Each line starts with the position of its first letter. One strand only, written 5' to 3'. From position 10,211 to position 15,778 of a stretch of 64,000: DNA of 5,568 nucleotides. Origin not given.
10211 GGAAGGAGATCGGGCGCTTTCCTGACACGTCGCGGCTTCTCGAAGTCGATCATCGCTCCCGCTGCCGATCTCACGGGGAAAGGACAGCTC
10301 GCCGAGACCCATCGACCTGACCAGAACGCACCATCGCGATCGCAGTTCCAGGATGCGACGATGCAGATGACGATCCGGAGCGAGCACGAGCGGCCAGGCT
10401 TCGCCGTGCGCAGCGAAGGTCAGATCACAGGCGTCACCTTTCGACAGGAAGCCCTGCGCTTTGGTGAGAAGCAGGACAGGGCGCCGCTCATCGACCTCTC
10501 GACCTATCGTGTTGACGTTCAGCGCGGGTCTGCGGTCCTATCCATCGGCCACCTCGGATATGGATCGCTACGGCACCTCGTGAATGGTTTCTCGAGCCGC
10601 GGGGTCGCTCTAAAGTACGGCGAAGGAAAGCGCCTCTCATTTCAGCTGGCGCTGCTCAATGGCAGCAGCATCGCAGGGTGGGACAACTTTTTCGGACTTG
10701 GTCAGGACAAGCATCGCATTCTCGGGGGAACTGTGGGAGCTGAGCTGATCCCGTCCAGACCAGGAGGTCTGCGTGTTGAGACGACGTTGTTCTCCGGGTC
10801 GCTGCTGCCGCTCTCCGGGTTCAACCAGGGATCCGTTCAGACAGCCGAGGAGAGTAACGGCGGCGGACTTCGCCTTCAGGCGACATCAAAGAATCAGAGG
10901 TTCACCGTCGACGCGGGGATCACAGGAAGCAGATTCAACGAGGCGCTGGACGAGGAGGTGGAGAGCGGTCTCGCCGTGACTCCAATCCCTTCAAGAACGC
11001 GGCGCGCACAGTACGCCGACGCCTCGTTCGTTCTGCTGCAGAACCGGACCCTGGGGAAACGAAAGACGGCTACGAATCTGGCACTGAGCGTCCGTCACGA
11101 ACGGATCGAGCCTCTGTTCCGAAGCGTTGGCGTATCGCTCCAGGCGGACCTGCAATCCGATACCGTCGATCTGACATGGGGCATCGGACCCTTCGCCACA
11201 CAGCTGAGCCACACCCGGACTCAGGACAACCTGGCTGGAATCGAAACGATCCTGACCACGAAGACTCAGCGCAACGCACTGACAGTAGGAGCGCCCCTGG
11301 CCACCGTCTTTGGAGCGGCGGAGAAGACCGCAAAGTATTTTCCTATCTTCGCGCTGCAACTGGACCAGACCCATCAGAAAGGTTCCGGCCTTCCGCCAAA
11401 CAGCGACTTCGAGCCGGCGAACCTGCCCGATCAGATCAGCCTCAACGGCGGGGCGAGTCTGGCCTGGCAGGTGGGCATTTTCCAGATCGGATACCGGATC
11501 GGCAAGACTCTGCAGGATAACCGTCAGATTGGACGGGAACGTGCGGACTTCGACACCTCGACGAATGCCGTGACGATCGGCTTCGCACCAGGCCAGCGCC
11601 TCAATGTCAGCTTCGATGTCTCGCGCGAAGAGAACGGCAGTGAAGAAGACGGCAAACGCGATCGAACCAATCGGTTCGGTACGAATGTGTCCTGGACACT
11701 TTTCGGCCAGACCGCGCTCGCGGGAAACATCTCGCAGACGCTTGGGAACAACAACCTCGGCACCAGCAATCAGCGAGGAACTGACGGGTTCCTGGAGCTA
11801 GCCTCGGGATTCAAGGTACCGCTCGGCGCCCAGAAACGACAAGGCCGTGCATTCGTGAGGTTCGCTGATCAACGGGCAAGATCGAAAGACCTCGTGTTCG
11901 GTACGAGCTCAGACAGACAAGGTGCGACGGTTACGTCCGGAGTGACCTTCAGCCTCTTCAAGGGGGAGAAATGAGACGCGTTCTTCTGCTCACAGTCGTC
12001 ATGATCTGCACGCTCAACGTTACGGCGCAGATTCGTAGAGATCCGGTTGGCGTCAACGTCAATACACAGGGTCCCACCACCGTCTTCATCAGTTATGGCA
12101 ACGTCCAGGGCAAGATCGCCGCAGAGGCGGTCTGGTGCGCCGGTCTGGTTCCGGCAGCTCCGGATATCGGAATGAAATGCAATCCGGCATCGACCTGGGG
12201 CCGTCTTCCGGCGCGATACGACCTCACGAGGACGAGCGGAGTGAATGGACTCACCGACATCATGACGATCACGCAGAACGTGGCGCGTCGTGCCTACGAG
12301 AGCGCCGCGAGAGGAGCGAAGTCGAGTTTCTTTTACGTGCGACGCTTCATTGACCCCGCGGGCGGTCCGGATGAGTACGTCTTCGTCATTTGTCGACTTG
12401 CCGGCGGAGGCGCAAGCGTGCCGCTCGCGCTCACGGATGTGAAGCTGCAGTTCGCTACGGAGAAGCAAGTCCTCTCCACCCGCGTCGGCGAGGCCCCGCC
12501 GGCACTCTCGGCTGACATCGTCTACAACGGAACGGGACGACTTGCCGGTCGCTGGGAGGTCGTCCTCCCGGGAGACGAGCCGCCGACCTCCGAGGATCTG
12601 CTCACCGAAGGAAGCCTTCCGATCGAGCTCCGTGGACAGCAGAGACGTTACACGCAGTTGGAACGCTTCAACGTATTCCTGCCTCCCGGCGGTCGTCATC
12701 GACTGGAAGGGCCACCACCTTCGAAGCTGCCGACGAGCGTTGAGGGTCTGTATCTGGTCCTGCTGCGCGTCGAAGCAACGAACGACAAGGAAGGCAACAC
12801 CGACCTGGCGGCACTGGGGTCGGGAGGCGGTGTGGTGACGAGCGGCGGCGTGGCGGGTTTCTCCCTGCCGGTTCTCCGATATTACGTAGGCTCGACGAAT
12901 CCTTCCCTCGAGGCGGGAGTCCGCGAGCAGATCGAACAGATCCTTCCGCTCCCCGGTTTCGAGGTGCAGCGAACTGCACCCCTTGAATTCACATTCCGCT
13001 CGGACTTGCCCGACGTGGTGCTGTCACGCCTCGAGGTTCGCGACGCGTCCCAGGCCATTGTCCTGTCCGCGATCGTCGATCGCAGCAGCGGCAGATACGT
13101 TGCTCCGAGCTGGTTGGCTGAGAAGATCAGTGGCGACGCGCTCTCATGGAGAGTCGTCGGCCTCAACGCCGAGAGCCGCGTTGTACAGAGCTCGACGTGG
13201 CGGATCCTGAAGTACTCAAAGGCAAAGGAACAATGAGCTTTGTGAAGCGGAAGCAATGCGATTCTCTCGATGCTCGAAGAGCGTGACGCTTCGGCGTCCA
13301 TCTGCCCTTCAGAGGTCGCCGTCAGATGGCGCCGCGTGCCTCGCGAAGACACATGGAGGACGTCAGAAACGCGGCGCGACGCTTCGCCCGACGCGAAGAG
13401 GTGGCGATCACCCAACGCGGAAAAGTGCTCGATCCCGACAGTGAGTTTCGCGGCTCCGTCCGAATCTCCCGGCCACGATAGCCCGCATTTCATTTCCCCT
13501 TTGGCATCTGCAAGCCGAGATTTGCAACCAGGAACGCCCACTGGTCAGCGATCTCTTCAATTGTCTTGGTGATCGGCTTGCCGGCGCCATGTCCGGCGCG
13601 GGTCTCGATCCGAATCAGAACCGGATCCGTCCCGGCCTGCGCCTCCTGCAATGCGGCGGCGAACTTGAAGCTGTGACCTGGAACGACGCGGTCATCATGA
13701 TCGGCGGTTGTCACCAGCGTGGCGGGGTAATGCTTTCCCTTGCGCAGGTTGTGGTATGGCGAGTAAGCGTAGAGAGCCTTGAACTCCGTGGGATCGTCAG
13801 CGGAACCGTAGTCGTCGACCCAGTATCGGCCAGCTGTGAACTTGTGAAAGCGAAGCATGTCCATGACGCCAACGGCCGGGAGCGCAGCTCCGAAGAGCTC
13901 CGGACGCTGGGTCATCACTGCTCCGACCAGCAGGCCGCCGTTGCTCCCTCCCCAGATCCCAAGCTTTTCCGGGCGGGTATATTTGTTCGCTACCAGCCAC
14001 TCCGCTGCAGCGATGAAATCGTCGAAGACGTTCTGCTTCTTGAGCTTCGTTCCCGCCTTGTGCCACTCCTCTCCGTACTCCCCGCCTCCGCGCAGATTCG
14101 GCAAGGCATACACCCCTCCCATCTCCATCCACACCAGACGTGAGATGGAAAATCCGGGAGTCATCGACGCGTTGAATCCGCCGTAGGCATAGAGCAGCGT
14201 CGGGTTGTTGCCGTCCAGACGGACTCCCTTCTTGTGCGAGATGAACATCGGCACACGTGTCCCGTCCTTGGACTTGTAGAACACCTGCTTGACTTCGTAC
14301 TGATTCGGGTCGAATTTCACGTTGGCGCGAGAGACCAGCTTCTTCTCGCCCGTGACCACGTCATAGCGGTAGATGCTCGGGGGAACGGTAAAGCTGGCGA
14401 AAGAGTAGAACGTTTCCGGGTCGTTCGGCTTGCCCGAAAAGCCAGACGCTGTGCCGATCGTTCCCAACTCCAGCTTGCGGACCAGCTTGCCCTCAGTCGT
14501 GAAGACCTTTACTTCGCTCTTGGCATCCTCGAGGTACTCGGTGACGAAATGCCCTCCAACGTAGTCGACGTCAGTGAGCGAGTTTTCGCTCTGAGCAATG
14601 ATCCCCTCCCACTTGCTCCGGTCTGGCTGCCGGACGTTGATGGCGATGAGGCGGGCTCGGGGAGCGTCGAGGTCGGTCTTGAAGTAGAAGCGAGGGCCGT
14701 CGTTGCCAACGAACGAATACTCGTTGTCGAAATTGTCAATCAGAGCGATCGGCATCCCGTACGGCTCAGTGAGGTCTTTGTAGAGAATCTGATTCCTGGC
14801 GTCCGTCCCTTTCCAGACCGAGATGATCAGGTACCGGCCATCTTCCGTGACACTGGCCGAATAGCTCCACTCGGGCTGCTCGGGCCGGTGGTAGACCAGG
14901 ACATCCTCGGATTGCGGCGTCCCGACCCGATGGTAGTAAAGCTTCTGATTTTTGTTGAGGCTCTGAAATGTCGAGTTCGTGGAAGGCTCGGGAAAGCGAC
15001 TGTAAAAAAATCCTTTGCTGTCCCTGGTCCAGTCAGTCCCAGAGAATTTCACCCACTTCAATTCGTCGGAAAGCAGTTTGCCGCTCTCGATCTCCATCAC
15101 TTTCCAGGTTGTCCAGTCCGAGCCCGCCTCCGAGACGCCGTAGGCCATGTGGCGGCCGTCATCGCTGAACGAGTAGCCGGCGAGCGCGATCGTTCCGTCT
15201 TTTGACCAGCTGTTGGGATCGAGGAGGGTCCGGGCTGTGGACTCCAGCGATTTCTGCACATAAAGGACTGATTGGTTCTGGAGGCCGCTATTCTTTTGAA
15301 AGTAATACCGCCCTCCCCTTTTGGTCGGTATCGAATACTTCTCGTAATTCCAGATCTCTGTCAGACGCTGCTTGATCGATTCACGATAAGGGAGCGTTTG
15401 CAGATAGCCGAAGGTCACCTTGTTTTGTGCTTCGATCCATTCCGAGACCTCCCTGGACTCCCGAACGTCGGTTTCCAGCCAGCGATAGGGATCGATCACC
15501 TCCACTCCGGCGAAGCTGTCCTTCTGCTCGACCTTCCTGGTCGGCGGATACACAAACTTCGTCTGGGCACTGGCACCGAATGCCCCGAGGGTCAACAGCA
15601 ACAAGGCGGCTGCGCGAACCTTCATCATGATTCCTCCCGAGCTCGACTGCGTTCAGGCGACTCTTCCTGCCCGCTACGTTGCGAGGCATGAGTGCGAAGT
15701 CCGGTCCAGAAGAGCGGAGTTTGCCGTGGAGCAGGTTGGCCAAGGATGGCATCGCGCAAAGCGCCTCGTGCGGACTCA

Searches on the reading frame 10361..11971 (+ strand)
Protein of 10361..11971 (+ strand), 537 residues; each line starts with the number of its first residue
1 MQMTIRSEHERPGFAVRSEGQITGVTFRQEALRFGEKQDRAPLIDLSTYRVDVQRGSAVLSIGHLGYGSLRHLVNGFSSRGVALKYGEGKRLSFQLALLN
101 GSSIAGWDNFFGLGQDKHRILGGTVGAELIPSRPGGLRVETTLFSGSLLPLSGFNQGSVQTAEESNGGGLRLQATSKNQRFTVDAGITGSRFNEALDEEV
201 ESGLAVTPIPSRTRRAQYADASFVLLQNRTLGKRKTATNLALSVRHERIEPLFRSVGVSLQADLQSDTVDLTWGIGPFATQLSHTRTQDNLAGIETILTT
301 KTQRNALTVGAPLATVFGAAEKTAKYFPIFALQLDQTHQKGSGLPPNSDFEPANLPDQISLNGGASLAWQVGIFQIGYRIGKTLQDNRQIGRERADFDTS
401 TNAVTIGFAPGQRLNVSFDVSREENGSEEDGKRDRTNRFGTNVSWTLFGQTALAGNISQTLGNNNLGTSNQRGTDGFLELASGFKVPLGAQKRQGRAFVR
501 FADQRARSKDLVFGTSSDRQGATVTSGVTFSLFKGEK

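Call 18: find_encoding_contigs(protein=window:10361-11971:+, flank=10000, max_places=4)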
Protein window:10361-11971:+ (537 aa): 1 contig read that carries it; 1 place shown.
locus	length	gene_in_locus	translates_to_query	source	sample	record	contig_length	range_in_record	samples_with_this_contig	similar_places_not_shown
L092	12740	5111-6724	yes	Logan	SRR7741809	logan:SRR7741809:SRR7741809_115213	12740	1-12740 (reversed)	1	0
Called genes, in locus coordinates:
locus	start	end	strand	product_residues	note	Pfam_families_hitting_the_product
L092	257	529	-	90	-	-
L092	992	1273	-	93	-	-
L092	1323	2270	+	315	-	PF00515:TPR_1 (faint), PF07719:TPR_2 (faint), PF07721:TPR_4 (faint), PF13424:TPR_12 (faint), PF13428:TPR_14 (faint), PF13431:TPR_17 (faint), PF13432:TPR_16 (faint), PF14559:TPR_19 (faint), +1 more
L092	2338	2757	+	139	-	-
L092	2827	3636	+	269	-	-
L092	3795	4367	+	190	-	-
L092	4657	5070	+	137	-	-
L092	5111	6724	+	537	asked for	-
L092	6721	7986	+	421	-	-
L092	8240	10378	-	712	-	PF02897:Peptidase_S9_N, PF00326:Peptidase_S9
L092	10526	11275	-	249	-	-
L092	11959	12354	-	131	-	PF01850:PIN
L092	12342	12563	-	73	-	PF02604:PhdYeFM_antitox (weak)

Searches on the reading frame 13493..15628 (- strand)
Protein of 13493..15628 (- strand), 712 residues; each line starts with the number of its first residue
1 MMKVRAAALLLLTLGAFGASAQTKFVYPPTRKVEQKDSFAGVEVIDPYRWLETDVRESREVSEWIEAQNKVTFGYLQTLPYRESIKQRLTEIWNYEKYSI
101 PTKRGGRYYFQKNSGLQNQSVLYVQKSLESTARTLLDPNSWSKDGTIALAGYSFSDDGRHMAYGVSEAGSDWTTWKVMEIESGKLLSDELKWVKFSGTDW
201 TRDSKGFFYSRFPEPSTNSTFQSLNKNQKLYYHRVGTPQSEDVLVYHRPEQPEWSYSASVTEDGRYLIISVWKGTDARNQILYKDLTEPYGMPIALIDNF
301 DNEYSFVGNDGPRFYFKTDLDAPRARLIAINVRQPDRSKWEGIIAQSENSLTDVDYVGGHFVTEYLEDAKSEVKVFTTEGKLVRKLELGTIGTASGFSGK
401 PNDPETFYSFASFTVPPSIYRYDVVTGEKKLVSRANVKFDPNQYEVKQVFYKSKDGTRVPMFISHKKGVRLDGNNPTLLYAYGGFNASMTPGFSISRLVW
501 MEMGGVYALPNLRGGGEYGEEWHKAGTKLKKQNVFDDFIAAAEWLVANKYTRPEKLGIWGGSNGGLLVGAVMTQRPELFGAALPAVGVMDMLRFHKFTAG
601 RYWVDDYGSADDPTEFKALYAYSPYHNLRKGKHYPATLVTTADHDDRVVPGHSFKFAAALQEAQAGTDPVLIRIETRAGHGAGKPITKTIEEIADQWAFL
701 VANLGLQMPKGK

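Call 51: search_protein_families(library=pfam, proteins=[window:13493-15628:-], max_evalue=0.00001)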
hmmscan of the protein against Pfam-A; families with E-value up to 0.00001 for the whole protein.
window:13493-15628:- (712 aa): 2 families
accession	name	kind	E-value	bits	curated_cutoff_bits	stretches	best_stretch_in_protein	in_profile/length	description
PF02897.21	Peptidase_S9_N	-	9.4e-135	450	24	1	28-433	1-412/414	Prolyl oligopeptidase, N-terminal beta-propeller domain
PF00326.27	Peptidase_S9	-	3.1e-65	220.1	22.6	1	492-705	2-211/213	Prolyl oligopeptidase family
